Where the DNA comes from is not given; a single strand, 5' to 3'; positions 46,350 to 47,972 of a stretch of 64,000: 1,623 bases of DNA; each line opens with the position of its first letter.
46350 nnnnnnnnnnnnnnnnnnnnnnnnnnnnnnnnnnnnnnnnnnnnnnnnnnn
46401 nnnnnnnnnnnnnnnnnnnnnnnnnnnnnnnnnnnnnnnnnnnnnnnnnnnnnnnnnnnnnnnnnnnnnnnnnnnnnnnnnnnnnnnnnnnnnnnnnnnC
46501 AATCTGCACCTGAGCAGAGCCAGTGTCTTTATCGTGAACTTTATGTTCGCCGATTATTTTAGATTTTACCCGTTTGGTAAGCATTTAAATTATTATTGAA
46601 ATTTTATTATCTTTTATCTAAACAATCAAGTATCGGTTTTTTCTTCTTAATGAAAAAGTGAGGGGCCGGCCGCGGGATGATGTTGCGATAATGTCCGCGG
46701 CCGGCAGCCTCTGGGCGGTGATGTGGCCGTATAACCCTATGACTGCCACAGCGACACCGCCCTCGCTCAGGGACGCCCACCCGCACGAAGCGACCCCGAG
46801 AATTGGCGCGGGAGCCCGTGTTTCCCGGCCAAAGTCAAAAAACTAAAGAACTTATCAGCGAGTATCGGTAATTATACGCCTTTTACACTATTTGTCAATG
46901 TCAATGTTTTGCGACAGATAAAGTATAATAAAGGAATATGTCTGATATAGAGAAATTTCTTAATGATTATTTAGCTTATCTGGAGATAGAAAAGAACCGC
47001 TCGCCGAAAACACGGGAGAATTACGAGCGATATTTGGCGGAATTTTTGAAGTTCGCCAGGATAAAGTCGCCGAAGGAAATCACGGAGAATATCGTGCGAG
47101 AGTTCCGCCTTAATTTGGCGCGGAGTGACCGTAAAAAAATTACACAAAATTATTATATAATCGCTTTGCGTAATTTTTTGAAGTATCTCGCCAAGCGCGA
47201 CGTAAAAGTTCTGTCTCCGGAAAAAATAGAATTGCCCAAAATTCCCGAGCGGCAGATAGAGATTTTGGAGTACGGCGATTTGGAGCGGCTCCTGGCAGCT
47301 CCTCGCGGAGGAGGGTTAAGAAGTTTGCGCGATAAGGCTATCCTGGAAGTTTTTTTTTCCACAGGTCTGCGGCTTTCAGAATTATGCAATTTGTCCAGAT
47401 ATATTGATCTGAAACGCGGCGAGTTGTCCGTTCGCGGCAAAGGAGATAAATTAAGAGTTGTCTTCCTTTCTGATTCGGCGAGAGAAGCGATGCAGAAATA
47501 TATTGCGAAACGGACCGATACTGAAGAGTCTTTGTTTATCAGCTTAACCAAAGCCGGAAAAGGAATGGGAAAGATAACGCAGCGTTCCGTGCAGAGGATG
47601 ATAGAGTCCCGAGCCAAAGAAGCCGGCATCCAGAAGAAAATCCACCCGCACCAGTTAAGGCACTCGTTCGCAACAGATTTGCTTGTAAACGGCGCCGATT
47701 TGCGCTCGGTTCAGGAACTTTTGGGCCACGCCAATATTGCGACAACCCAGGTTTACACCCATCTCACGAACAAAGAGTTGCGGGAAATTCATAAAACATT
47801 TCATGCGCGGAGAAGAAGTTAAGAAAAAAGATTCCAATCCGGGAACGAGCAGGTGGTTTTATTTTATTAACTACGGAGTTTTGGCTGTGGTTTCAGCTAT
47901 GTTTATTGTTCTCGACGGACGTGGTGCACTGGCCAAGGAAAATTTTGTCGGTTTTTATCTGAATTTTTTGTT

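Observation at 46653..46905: GC-rich structured RNA element with its own consensus promoter and a terminator hairpin immediately upstream of rpsO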

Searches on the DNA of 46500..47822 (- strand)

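Call 4: search_rna_families(source=window, start=46500, end=47000, threshold=evalue, max_evalue=10, show_alignments=5)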
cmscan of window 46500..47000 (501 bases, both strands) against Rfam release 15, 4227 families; matches with E-value up to 10: 3.
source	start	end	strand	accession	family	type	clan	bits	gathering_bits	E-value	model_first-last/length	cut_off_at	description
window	46701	46833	-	RF00261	IRES_L-myc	Cis-reg; IRES;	-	15.6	60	0.85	1-221/221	no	L-myc internal ribosome entry site (IRES)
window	46915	46982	-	RF00267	snoR64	Gene; snRNA; snoRNA; CD-box;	-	15.6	45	8.7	1-94/94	no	Small nucleolar RNA R64/Z200 family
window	46932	46961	+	RF03630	mir-2818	Gene; miRNA;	-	15.5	90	3.2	15-44/60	no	mir-2818 microRNA precursor family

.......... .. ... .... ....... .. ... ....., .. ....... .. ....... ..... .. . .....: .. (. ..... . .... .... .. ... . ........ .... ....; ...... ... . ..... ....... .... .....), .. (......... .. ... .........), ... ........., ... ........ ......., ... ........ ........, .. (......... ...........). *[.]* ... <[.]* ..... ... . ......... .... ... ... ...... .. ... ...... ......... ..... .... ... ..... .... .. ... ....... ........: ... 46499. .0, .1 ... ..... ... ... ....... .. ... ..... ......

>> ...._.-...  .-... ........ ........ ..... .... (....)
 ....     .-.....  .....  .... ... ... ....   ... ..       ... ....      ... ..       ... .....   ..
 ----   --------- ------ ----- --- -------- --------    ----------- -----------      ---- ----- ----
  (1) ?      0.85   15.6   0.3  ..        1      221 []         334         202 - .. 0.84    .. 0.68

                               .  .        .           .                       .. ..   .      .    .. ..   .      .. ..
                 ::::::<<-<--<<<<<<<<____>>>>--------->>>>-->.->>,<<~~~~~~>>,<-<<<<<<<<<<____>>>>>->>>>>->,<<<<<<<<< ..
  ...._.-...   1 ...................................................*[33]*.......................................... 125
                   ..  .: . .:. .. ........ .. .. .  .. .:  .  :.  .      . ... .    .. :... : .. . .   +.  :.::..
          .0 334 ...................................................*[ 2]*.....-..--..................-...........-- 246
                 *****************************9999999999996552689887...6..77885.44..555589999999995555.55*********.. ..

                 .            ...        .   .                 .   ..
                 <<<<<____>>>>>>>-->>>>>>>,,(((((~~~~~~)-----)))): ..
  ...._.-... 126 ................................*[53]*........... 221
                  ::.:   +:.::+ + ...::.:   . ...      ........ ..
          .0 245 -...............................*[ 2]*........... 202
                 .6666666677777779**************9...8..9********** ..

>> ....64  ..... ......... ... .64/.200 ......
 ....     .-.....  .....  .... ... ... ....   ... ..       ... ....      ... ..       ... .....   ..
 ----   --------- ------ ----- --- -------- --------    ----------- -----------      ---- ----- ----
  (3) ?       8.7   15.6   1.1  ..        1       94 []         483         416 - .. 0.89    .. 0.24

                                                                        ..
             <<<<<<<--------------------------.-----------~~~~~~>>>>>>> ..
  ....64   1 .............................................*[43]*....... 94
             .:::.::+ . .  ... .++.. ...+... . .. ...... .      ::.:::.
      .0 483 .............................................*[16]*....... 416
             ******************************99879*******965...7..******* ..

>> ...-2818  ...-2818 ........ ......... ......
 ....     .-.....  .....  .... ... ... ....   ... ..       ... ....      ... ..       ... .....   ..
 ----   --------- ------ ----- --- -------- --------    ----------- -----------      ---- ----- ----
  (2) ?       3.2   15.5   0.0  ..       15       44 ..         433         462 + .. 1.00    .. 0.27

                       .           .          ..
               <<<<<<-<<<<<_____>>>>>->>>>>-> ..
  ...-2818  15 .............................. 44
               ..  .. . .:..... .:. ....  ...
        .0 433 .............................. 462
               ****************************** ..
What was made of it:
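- On RNase P RNA (bacterial A/B or minimal type T): No Rfam match at E<=10 (call 4).
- No Rfam S15-leader match (call 4).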

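Call 40: search_dna_similar(query=window:46640-46910:-, collection=phages, mode=distant, max_evalue=1)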
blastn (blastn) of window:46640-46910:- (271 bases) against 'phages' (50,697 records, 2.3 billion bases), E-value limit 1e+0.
No match.

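Call 41: search_dna_similar(query=window:46640-46910:-, collection=plasmids, mode=distant, max_evalue=1)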
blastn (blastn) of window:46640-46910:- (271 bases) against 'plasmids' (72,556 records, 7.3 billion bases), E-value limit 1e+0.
Records with a match: 3; places in all: 3; records where one place covers at least 80% of the query: 0.
Best place of each record, by identity: 95-99% 1; 90-95% 1; 80-90% 1.
By first word of the organism name: Nonomuraea 1; Methylocystis 1; Aeromonas 1.
By predicted mobility (MOB-suite, as given by PLSDB): non-mobilizable 3.
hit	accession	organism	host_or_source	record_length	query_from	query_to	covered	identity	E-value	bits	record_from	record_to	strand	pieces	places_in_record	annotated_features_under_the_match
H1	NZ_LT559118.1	Nonomuraea gerenzanensis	-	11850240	128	170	16%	82.2%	2e-1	44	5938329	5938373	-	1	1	none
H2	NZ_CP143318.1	Methylocystis iwaonis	cell culture,rice rhizosphere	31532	129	159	11%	90.9%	7e-2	45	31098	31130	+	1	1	none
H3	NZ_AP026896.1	Aeromonas caviae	Microbe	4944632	224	248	9%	96.0%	8e-1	42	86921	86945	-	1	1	none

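Call 45: search_rna_families(sources=[L084, L086, L090, L092, L094, L098, L028, L022], threshold=evalue, max_evalue=5)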
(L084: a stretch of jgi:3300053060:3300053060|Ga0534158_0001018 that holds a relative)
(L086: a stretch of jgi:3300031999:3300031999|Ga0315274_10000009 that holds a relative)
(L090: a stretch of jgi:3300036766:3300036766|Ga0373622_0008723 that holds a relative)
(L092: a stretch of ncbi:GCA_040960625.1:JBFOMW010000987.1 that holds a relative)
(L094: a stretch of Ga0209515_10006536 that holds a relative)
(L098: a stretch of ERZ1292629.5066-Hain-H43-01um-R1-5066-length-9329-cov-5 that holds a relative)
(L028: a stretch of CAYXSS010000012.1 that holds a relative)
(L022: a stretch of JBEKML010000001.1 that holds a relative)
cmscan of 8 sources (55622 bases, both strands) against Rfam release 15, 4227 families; matches with E-value up to 5: 15.
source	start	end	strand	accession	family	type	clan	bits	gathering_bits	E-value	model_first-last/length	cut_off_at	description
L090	5253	5334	-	RF00005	tRNA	Gene; tRNA;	CL00001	62.1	29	4.2e-11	1-71/71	no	tRNA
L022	3746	3826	+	RF00005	tRNA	Gene; tRNA;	CL00001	61.8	29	4.9e-11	1-71/71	no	tRNA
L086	3545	3626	-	RF00005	tRNA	Gene; tRNA;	CL00001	60.2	29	1.4e-10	1-71/71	no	tRNA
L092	5724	5794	-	RF00005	tRNA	Gene; tRNA;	CL00001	60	29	1.5e-10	1-71/71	no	tRNA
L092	2111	2197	-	RF00005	tRNA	Gene; tRNA;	CL00001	53.6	29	8.6e-09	1-71/71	no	tRNA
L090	5253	5344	+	RF04351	Plastid-psbl-rps4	Cis-reg;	-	30.6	68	0.017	1-53/53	no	Plastid-psbl-rps4 3UTR RNA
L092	5725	5794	-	RF01684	mascRNA-menRNA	Gene;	-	28.6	42.5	0.098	1-56/56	no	MALAT1-associated small cytoplasmic RNA/MEN beta RNA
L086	5465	5558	-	RF00512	Leu_leader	Cis-reg; leader;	-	24.8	50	0.7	1-148/148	no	Leucine operon leader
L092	2111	2162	+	RF04351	Plastid-psbl-rps4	Cis-reg;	-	23.4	68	1.6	1-53/53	no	Plastid-psbl-rps4 3UTR RNA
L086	5444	5494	+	RF00512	Leu_leader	Cis-reg; leader;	-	23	50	2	1-148/148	no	Leucine operon leader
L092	5723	5794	+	RF04354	Plastid-ycf2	Cis-reg;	-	22.5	65.7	3.6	1-75/75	no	Plastid-ycf2 5UTR RNA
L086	3545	3607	+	RF04351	Plastid-psbl-rps4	Cis-reg;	-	21.9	68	4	1-53/53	no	Plastid-psbl-rps4 3UTR RNA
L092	2044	2203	-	RF02223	sX4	Gene; sRNA;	-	20.7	70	3.5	1-167/167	no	Proteobacterial sRNA sX4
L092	4514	4605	-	RF00734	mir-52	Gene; miRNA;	-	20.3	50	4.5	1-92/92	no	mir-52 microRNA precursor family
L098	3825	4050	-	RF02267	Vax2os1_2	Gene; lncRNA;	-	12.8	55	1.2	227-466/466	no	Vax2os1 conserved region 2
